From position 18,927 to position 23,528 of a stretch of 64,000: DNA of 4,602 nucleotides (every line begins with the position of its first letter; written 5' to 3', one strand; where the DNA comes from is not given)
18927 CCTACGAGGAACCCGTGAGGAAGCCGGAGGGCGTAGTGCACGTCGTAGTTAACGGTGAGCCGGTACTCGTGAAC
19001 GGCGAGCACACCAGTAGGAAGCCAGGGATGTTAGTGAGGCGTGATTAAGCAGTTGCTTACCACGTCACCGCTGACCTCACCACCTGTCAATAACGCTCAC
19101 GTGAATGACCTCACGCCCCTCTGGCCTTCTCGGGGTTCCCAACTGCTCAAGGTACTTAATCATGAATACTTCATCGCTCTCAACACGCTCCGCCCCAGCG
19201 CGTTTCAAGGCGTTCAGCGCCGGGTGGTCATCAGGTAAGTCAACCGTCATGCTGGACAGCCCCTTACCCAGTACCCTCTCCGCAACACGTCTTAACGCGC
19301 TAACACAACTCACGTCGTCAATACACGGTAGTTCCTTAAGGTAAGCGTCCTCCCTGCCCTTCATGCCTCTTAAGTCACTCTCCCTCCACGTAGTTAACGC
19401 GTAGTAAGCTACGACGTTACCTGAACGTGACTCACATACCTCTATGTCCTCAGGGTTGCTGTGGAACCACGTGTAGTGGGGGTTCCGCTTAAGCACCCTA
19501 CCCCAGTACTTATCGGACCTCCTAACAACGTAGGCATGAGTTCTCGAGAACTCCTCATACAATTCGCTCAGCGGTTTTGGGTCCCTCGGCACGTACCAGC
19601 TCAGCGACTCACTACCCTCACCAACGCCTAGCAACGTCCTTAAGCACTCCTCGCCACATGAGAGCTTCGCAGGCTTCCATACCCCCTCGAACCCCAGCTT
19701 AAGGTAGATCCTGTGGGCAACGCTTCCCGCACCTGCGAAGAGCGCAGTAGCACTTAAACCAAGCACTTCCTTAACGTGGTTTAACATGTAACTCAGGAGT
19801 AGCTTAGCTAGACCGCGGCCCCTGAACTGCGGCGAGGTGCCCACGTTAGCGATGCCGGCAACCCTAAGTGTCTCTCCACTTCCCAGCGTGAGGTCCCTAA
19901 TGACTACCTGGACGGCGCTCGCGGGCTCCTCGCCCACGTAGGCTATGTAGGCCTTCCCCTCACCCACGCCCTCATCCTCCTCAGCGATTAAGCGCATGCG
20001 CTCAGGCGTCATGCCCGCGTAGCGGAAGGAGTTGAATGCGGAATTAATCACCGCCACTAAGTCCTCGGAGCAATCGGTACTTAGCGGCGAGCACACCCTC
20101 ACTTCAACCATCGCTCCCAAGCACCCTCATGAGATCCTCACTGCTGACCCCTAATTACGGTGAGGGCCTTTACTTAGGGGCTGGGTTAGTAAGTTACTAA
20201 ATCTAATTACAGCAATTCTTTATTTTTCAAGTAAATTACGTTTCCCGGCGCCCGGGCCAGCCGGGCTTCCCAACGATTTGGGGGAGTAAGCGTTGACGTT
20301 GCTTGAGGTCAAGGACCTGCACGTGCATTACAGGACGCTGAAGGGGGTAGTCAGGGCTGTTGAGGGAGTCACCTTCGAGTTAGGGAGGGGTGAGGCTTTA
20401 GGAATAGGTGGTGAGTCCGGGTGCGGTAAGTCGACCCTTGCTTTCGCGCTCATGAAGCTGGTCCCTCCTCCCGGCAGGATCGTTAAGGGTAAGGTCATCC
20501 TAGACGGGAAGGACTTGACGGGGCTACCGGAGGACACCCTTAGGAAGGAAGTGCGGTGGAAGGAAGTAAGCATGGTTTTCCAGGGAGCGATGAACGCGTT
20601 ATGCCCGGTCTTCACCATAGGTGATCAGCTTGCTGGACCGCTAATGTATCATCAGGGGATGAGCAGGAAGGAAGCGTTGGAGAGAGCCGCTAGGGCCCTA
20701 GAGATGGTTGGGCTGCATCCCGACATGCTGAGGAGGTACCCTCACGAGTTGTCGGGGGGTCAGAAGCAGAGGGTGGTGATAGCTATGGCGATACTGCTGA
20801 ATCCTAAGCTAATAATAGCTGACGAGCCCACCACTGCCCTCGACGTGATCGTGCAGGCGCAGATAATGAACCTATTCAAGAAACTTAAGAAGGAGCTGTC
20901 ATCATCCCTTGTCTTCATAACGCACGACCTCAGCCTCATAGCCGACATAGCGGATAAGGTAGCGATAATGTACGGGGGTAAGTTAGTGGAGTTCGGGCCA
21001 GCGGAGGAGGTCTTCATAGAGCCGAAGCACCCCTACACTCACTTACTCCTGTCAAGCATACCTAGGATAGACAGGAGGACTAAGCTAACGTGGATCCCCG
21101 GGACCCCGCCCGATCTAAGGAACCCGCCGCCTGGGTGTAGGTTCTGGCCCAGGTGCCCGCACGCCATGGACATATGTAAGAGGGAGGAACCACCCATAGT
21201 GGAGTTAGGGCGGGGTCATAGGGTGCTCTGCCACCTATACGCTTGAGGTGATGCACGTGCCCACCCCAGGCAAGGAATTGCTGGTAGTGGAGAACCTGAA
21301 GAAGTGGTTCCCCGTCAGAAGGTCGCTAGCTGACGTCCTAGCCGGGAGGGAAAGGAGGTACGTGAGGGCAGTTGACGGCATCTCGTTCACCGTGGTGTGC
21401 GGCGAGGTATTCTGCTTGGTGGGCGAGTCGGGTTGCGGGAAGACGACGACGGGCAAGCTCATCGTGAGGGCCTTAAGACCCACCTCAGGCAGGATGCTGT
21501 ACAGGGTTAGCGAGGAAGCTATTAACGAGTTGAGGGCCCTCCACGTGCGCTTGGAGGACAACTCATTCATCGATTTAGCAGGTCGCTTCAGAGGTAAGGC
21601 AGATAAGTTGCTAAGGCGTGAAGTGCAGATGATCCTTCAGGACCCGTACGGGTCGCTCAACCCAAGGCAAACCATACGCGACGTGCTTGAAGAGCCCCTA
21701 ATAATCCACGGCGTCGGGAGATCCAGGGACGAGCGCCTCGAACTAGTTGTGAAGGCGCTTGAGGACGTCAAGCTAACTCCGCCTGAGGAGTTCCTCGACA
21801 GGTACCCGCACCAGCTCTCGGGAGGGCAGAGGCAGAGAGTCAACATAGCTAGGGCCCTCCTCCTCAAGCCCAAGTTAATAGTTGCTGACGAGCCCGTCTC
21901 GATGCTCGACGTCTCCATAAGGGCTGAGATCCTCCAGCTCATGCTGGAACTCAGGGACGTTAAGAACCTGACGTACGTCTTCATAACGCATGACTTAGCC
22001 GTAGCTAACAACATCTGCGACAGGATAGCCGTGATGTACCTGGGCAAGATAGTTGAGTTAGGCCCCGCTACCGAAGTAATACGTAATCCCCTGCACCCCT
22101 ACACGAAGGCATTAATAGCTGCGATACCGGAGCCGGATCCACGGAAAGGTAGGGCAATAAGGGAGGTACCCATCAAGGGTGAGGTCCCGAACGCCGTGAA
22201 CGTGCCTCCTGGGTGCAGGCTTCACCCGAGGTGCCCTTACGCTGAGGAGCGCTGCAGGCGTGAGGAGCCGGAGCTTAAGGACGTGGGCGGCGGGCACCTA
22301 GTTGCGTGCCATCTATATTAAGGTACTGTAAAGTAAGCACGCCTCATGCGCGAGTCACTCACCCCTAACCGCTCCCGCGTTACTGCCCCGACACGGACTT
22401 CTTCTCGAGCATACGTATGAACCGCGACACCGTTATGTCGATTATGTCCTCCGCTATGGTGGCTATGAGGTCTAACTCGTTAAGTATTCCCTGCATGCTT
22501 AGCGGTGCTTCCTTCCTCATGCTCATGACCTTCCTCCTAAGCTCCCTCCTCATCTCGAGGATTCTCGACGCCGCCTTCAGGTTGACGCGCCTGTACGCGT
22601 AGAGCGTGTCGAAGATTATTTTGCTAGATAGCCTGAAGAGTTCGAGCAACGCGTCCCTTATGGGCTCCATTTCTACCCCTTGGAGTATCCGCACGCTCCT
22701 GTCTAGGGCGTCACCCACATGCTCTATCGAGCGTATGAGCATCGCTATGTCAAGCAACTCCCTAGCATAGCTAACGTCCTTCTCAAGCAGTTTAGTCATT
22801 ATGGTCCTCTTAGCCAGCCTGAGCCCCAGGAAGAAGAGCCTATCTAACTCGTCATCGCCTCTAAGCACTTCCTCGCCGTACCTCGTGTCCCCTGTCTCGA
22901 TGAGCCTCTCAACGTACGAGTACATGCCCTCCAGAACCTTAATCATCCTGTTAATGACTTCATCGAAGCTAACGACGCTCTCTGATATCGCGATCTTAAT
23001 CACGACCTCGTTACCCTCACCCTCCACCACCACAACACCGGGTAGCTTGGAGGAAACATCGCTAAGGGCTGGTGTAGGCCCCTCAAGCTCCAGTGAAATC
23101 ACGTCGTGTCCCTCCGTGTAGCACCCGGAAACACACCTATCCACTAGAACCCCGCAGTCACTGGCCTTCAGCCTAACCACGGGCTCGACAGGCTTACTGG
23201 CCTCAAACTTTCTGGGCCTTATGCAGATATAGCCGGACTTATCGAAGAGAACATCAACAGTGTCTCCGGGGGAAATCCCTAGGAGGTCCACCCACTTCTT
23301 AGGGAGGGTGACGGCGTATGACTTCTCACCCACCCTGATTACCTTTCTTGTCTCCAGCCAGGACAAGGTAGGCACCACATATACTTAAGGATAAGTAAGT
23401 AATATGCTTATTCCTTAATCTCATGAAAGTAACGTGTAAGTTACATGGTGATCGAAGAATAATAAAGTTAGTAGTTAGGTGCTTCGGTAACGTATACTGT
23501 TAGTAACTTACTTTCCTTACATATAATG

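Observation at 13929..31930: Putative archaeal glycan/glycopeptide utilisation locus (beta- and alpha-mannosidase, GlcNAc-type kinase, Opp-type importer)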

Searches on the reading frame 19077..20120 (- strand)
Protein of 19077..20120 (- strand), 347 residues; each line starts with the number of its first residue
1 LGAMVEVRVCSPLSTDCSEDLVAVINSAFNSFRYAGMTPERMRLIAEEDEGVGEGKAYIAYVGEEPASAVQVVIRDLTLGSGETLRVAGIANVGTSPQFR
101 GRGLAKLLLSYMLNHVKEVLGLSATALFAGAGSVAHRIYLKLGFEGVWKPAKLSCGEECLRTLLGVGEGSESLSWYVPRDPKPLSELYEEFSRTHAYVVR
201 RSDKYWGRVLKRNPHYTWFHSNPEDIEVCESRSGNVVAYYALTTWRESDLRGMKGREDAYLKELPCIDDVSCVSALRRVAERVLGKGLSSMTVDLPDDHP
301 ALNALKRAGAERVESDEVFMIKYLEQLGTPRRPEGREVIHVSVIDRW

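Call 3: search_protein_families(library=pfam, proteins=[window:19077-20120:-])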
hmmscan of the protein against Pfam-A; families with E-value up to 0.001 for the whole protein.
window:19077-20120:- (347 aa): 5 families
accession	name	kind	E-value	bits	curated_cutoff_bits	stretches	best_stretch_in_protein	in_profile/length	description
PF13527.13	Acetyltransf_9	-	7.7e-14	52.2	25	1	18-145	10-125/127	Acetyltransferase (GNAT) domain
PF00583.31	Acetyltransf_1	-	1.4e-08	35.5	20.7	1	47-144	25-116/116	Acetyltransferase (GNAT) family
PF13508.13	Acetyltransf_7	-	6.9e-07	30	27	1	57-145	5-83/84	Acetyltransferase (GNAT) domain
PF08445.16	FR47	-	1.1e-06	28.9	22.1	1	87-148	21-81/86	FR47-like protein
PF13673.13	Acetyltransf_10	-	1.2e-05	25.7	23.6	1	78-147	52-110/128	Acetyltransferase (GNAT) domain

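Call 9: search_protein_families(library=ncbifam, max_evalue=0.01, proteins=[window:19077-20120:-])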
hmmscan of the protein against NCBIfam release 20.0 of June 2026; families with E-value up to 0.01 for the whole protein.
window:19077-20120:- (347 aa): 5 families
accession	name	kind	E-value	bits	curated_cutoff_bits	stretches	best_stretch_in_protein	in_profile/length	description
NF002367.0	PRK01346.1-4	subfamily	1.8e-06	27.3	259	1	54-215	44-202/411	hypothetical protein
NF002366.0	PRK01346.1-3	equivalog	5.9e-05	21.9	624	1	53-125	44-116/405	hypothetical protein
NF002369.0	PRK01346.1-6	equivalog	0.0001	21.4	463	1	64-134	81-150/434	hypothetical protein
NF002368.0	PRK01346.1-5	equivalog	0.0075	15.1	576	1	54-135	46-126/402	enhanced intracellular survival protein Eis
TIGR03448.1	mycothiol_MshD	equivalog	0.0089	15.4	163.1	0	92-145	233-286/294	mycothiol synthase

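Call 55: search_solved_structures(query=window:19077-20120:-, max_evalue=0.01)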
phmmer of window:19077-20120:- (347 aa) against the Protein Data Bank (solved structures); distinct sequences matched with E-value up to 0.01: 2.
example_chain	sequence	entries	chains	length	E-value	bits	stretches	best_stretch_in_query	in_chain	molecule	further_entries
2ozg_A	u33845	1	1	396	0.00014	24.3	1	80-206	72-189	GCN5-related N-acetyltransferase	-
4my0_A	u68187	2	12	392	0.002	20.6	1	49-146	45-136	GCN5-related N-acetyltransferase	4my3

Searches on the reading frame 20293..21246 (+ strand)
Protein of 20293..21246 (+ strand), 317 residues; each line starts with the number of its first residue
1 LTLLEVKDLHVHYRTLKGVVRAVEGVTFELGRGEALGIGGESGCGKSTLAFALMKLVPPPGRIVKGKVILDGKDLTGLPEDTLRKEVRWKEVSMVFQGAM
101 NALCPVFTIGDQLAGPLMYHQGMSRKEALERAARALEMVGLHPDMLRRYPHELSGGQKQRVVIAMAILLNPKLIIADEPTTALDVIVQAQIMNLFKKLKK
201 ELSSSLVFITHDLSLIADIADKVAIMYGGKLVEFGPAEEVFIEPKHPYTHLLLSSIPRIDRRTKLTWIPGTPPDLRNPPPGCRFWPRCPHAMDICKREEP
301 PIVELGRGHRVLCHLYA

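Call 3: search_protein_families(library=pfam, proteins=[window:20293-21246:+])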
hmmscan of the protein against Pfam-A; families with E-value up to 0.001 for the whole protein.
window:20293-21246:+ (317 aa): 3 families
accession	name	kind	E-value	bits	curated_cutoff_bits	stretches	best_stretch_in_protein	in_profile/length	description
PF00005.33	ABC_tran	-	8.6e-29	101.3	25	1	24-181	2-137/137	ABC transporter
PF08352.17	oligo_HPY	-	6e-22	78.2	27.1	1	232-295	1-65/65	Oligopeptide/dipeptide transporter, C-terminal region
PF13304.12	AAA_21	-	0.0003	21.4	27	1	148-216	233-303/304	AAA domain, putative AbiEii toxin, Type IV TA system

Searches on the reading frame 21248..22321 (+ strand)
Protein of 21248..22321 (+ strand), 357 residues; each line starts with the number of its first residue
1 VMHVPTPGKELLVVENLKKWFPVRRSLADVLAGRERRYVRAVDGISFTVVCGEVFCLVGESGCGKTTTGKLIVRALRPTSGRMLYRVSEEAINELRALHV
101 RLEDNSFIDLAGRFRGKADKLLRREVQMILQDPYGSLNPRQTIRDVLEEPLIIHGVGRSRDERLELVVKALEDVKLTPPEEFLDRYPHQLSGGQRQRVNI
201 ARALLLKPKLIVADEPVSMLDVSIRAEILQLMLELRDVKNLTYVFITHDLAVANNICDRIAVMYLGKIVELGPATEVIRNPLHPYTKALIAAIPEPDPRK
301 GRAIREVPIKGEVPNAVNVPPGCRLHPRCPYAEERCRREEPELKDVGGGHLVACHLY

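Call 3: search_protein_families(library=pfam, proteins=[window:21248-22321:+])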
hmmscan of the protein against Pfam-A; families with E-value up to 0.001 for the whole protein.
window:21248-22321:+ (357 aa): 3 families
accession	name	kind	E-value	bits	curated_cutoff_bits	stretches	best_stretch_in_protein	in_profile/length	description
PF00005.33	ABC_tran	-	6.2e-28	98.5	25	1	43-217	2-136/137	ABC transporter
PF08352.17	oligo_HPY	-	1.4e-20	73.9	27.1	1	269-336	1-65/65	Oligopeptide/dipeptide transporter, C-terminal region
PF13304.12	AAA_21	-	0.00035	21.2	27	0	181-252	229-302/304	AAA domain, putative AbiEii toxin, Type IV TA system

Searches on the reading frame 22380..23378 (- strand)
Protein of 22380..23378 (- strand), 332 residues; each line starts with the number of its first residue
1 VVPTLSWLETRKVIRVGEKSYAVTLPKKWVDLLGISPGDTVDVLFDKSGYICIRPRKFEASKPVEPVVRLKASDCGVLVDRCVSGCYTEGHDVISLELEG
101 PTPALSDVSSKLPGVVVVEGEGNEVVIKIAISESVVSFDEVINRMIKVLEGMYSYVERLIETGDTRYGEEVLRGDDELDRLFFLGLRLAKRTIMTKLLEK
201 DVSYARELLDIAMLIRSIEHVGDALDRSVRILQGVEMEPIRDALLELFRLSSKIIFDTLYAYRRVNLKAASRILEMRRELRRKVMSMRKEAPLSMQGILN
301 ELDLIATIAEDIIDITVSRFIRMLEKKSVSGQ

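Call 3: search_protein_families(library=pfam, proteins=[window:22380-23378:-])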
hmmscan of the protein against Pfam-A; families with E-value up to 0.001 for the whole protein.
window:22380-23378:- (332 aa): 2 families
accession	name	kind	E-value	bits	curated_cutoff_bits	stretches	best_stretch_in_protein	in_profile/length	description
PF04014.23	MazE_antitoxin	-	6.2e-11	42.5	24.7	1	15-57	2-44/48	Antidote-toxin recognition MazE, bacterial antitoxin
PF01895.24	PhoU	-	2.1e-09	38.1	23.5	1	142-224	1-81/89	PhoU domain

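Call 9: search_protein_families(library=ncbifam, max_evalue=0.01, proteins=[window:22380-23378:-])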
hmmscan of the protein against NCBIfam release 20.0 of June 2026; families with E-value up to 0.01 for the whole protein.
window:22380-23378:- (332 aa): 3 families
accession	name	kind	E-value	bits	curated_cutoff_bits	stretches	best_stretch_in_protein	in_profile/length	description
TIGR01439.1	lp_hng_hel_AbrB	domain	1.6e-06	27.7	28.3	1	21-55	8-42/44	transcriptional regulator, AbrB family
TIGR02609.1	doc_partner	hypoth_equivalog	7.8e-06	26.2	55.9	1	11-57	1-46/74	putative addiction module antidote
TIGR02135.1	phoU_full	equivalog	0.00019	21.1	130.25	1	144-291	16-165/212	phosphate signaling complex protein PhoU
